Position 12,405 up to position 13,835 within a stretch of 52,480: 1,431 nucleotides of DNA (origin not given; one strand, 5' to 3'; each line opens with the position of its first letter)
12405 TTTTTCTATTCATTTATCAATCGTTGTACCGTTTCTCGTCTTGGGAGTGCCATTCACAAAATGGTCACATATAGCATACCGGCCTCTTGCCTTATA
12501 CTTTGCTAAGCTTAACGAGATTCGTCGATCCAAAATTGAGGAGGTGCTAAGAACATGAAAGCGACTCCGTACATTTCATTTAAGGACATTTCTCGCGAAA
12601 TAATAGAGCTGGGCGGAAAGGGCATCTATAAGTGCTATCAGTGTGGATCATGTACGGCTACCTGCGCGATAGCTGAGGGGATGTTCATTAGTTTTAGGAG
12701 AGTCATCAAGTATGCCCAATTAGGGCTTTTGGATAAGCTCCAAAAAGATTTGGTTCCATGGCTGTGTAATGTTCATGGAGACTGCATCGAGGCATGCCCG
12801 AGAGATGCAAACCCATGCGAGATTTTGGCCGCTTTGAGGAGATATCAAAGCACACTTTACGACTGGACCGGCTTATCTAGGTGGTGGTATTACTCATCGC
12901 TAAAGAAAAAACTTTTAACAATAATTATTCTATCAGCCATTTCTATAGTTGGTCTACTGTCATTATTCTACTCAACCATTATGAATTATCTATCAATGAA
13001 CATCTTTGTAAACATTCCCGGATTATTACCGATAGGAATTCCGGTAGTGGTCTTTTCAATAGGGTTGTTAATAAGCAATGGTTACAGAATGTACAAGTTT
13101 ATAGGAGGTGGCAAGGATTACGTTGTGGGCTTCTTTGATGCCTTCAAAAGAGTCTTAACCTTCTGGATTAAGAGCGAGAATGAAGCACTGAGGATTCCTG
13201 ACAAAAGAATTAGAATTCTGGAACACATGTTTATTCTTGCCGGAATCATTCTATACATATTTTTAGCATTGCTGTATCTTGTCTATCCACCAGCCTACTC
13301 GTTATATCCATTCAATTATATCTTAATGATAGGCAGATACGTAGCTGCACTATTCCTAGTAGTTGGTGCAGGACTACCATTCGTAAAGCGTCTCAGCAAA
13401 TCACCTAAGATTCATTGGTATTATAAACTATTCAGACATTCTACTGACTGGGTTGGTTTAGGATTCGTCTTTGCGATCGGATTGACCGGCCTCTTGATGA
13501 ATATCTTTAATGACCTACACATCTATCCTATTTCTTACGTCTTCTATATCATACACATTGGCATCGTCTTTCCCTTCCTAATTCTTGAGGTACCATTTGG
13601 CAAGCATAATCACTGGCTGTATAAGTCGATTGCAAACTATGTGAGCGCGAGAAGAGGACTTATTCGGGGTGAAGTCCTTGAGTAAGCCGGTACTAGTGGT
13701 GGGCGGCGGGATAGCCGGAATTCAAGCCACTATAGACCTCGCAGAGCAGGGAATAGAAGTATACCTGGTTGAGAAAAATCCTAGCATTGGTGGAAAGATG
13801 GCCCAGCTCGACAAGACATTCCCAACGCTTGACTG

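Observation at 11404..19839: Mvh-type [NiFe] hydrogenase + HdrA wired to Qmo-like membrane anchors instead of HdrB: candidate membrane-bound bifurcating hydrogenase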

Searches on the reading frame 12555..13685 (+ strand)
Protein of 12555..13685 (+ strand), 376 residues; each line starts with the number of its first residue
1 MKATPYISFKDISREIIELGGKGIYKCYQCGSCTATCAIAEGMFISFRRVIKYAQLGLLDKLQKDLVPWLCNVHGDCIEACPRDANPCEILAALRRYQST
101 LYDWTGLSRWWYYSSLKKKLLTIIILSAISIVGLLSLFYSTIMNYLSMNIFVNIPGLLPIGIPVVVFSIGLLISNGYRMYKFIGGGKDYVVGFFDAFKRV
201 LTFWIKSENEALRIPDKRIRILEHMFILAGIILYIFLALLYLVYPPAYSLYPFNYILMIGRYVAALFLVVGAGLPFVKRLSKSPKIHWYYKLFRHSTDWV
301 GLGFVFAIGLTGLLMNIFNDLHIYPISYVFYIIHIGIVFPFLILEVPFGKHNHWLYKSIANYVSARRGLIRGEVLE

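Call 3: search_protein_families(library=pfam, proteins=[window:12555-13685:+], max_evalue=0.01)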
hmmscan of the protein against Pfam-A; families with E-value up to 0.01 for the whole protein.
window:12555-13685:+ (376 aa): 5 families
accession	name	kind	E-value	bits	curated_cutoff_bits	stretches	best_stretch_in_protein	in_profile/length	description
PF13183.11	Fer4_8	-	5.2e-07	30.5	27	1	25-84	3-67/68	4Fe-4S dicluster domain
PF13237.11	Fer4_10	-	9.2e-06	25.9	25.5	1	26-82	8-53/53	4Fe-4S dicluster domain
PF12838.12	Fer4_7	-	6.2e-05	23.8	27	1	26-85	1-52/52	4Fe-4S dicluster domain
PF13187.11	Fer4_9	-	8.6e-05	22.9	27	1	26-85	1-51/52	4Fe-4S dicluster domain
PF13534.11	Fer4_17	-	0.00042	21.2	22.2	1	26-84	1-59/61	4Fe-4S dicluster domain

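Call 4: search_protein_families(library=ncbifam, proteins=[window:12555-13685:+], max_evalue=0.01)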
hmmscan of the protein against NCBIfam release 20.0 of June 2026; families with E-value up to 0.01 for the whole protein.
window:12555-13685:+ (376 aa): 6 families
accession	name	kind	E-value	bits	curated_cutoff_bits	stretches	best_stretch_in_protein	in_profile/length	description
NF038018.1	qmoC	equivalog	6.8e-42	144.2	300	1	12-360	5-357/360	quinone-interacting membrane-bound oxidoreductase complex subunit QmoC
TIGR03290.1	CoB_CoM_SS_C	equivalog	2.2e-13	50.4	160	1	26-97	3-74/144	CoB--CoM heterodisulfide reductase subunit C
NF041890.1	hdrC_Methbact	equivalog_domain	1.6e-07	31.1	270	1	12-97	16-100/192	ferredoxin:CoB-CoM heterodisulfide reductase subunit HdrC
NF041779.1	hetero_SS_HdrC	equivalog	2.4e-07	30.4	350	1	22-96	28-101/198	ferredoxin:CoB-CoM heterodisulfide reductase subunit HdrC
TIGR00384.1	dhsB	subfamily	0.0046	16.4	88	0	67-93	194-220/222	succinate dehydrogenase and fumarate reductase iron-sulfur protein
NF004616.0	PRK05950.1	subfamily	0.0099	15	228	0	23-96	145-231/238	succinate dehydrogenase iron-sulfur subunit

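Call 35: find_homologous_proteins(query=window:12555-13685:+)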
Query window:12555-13685:+ (376 aa): 161 proteins with E <= 0.001 among 8000 candidates; the best 120 are listed.
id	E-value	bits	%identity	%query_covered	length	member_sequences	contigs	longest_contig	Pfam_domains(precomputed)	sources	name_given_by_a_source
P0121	3.3e-240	815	95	100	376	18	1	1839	PF13237.12,PF13183.12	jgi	jgi:quinone-modifying oxidoreductase subunit QmoC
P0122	4.9e-221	752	85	100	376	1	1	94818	PF13183.12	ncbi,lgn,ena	-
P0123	1.8e-215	733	82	100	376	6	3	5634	PF13237.12,PF13183.12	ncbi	ncbi:MAG: 4Fe-4S dicluster domain-containing protein [Halobacteria archaeon]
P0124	2.3e-206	704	80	99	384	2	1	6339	PF12838.13,PF13237.12,PF13183.12,PF13187.12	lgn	-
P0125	1.2e-194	665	79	98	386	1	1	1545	-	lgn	-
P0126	4.0e-189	647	77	93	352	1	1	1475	PF13183.12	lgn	-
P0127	2.2e-177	608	68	98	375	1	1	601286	PF13183.12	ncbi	ncbi:MAG: 4Fe-4S dicluster domain-containing protein [Thermoprotei archaeon]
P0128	4.4e-176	604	68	98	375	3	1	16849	PF13183.12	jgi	jgi:quinone-modifying oxidoreductase subunit QmoC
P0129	5.8e-152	524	61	95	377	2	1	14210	PF13183.12,PF13187.12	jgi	-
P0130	2.8e-135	470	57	98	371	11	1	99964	PF13237.12,PF13183.12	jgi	jgi:quinone-modifying oxidoreductase subunit QmoC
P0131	8.7e-103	363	44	96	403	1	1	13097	PF13237.12,PF13183.12,PF13187.12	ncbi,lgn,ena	-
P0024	6.0e-61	225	38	95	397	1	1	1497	PF13534.12,PF25160.2,PF13237.12,PF13183.12,PF13187.12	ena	-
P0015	3.6e-56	209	37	97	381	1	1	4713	PF12838.13,PF13534.12,PF25160.2,PF13237.12,PF13183.12,PF13187.12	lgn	-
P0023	1.2e-55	207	37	94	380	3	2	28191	PF12838.13,PF13534.12,PF13237.12,PF13183.12,PF13187.12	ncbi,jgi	ncbi:MAG: 4Fe-4S dicluster domain-containing protein [Thermoprotei archaeon]|jgi:ferredoxin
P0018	4.5e-55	205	36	99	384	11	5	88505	PF12838.13,PF25160.2,PF13237.12,PF13183.12,PF13187.12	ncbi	ncbi:MAG: 4Fe-4S dicluster domain-containing protein [Nitrososphaerota archaeon]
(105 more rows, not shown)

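Call 37: find_encoding_contigs(protein=P0131, flank=9000, max_places=1)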
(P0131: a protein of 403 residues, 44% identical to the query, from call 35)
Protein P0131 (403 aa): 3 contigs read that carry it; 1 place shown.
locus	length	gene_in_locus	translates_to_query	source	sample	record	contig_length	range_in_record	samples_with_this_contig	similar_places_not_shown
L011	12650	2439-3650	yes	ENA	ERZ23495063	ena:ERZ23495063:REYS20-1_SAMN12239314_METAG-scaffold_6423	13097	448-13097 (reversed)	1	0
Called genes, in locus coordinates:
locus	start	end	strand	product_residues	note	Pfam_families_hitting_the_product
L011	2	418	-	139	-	?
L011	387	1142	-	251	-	PF02361:CbiQ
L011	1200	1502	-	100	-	-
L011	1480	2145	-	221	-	PF01891:CbiM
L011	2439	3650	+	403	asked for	PF13183:Fer4_8, PF13187:Fer4_9 (weak), PF13237:Fer4_10 (faint)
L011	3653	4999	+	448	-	PF00070:Pyr_redox (faint), PF00890:FAD_binding_2 (weak), PF01266:DAO, PF07992:Pyr_redox_2 (weak), PF12831:FAD_oxidored, PF13450:NAD_binding_8 (weak), PF00037:Fer4 (weak), PF07992:Pyr_redox_2 (weak), +6 more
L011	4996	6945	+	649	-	PF00890:FAD_binding_2 (weak), PF12831:FAD_oxidored (weak), PF12838:Fer4_7, PF13187:Fer4_9, PF00037:Fer4, PF12838:Fer4_7, PF13187:Fer4_9, PF14697:Fer4_21, +15 more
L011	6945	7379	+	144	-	PF02662:FlpD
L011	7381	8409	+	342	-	PF01058:Oxidored_q6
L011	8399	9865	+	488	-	PF27537:HoxH, PF00374:NiFeSe_Hases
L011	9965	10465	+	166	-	PF27343:MJ0207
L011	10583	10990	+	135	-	PF01155:HypA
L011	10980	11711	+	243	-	PF09140:MipZ (weak), PF10609:ParA, PF13614:AAA_31 (weak), PF01656:CbiA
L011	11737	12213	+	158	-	PF01750:HycI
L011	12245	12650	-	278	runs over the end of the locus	-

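Call 38: find_encoding_contigs(protein=P0130, flank=9000, max_places=1)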
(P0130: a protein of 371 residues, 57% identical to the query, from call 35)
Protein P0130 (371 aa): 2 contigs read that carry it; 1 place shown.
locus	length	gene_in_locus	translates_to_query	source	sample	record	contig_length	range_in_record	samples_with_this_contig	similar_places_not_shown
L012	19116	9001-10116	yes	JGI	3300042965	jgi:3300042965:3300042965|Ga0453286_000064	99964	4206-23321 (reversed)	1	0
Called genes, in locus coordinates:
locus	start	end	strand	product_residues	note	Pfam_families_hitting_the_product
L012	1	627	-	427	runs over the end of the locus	PF04715:, PF00425:Chorismate_bind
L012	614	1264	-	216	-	PF00697:PRAI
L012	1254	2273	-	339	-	PF02885:Glycos_trans_3N, PF00591:Glycos_transf_3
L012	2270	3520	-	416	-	PF00291:PALP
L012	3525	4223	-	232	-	PF00290:Trp_syntA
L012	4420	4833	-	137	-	PF08753:NikR_C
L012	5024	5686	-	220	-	PF00005:ABC_tran, PF02463:SMC_N (weak), PF13304:AAA_21 (faint)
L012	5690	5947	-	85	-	-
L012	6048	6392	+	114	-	-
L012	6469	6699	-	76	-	PF13190:PDGLE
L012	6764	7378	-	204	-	PF01891:CbiM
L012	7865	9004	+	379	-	PF13183:Fer4_8, PF13237:Fer4_10 (weak), PF25160:LdpA_Fe-S-bd (faint), PF12838:Fer4_7 (weak), PF13187:Fer4_9, PF13534:Fer4_17 (weak), PF27541:CitB (faint)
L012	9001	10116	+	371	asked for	PF13183:Fer4_8 (weak), PF13237:Fer4_10 (faint)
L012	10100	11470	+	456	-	PF00890:FAD_binding_2 (weak), PF01134:GIDA (weak), PF01266:DAO (weak), PF07992:Pyr_redox_2 (weak), PF12831:FAD_oxidored, PF13450:NAD_binding_8, PF00037:Fer4 (weak), PF07992:Pyr_redox_2, +2 more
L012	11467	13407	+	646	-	PF00890:FAD_binding_2 (weak), PF07992:Pyr_redox_2 (weak), PF12831:FAD_oxidored, PF13187:Fer4_9, PF12838:Fer4_7, PF13187:Fer4_9, PF13237:Fer4_10, PF14697:Fer4_21, +11 more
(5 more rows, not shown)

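Call 39: find_encoding_contigs(protein=P0129, flank=9000, max_places=1)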
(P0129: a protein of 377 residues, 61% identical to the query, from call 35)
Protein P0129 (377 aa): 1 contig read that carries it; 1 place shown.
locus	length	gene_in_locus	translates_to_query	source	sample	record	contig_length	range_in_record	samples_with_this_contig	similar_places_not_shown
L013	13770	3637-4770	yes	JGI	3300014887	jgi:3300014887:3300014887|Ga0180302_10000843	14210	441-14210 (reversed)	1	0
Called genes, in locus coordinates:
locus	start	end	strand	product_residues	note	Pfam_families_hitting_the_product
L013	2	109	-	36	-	?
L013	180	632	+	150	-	PF02361:CbiQ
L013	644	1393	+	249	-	PF00005:ABC_tran, PF02463:SMC_N (weak), PF13175:AAA_15 (weak), PF13304:AAA_21 (weak)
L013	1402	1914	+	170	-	PF01750:HycI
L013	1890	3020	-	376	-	PF01924:HypD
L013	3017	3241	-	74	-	PF01455:HupF_HypC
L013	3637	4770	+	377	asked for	PF13183:Fer4_8, PF13187:Fer4_9 (weak)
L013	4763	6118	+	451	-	PF00890:FAD_binding_2 (weak), PF01134:GIDA (weak), PF01266:DAO (weak), PF07992:Pyr_redox_2 (weak), PF12831:FAD_oxidored, PF13450:NAD_binding_8 (weak), PF00037:Fer4 (weak), PF07992:Pyr_redox_2, +6 more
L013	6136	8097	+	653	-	PF00890:FAD_binding_2 (weak), PF12831:FAD_oxidored (weak), PF13450:NAD_binding_8 (weak), PF13187:Fer4_9, PF00037:Fer4, PF12838:Fer4_7, PF13187:Fer4_9, PF14697:Fer4_21, +14 more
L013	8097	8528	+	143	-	PF02662:FlpD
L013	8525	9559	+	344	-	PF01058:Oxidored_q6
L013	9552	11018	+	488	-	PF27537:HoxH, PF00374:NiFeSe_Hases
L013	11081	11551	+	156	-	PF01750:HycI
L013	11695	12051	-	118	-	PF13534:Fer4_17 (faint), PF13187:Fer4_9, PF12837:Fer4_6, PF13237:Fer4_10, PF14697:Fer4_21 (weak), PF00037:Fer4, PF12838:Fer4_7, PF00037:Fer4 (weak), +6 more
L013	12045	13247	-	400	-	PF00374:NiFeSe_Hases, PF00346:Complex1_49kDa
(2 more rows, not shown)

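Call 77: search_protein_representatives(protein=window:12555-13685:+)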
Query: 376 residues. Proteins with E-value up to 0.001 (for the whole library): 1321; up to 1e-10: 309; up to 1e-30: 24. The best 150 are listed.
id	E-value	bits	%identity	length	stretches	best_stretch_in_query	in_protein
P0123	5.8e-216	733.4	82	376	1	1-376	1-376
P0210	7.4e-65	236.0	51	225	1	158-373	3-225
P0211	7.7e-51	189.8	29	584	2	12-367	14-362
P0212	4.2e-49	184.1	29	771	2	10-365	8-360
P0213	3.3e-47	177.9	36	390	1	12-363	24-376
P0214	2.8e-46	174.8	32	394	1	18-369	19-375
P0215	2.1e-43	165.3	33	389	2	20-186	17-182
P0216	1.2e-42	162.9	32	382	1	13-363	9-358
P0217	3.9e-40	154.5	33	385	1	13-364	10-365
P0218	3.6e-39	151.4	31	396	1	3-369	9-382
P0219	2.9e-38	148.4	32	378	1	14-363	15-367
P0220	4.0e-37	144.6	32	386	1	15-367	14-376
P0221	1.1e-36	143.2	31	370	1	8-362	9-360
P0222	1.9e-36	142.4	36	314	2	15-125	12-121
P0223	9.6e-36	140.1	30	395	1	10-365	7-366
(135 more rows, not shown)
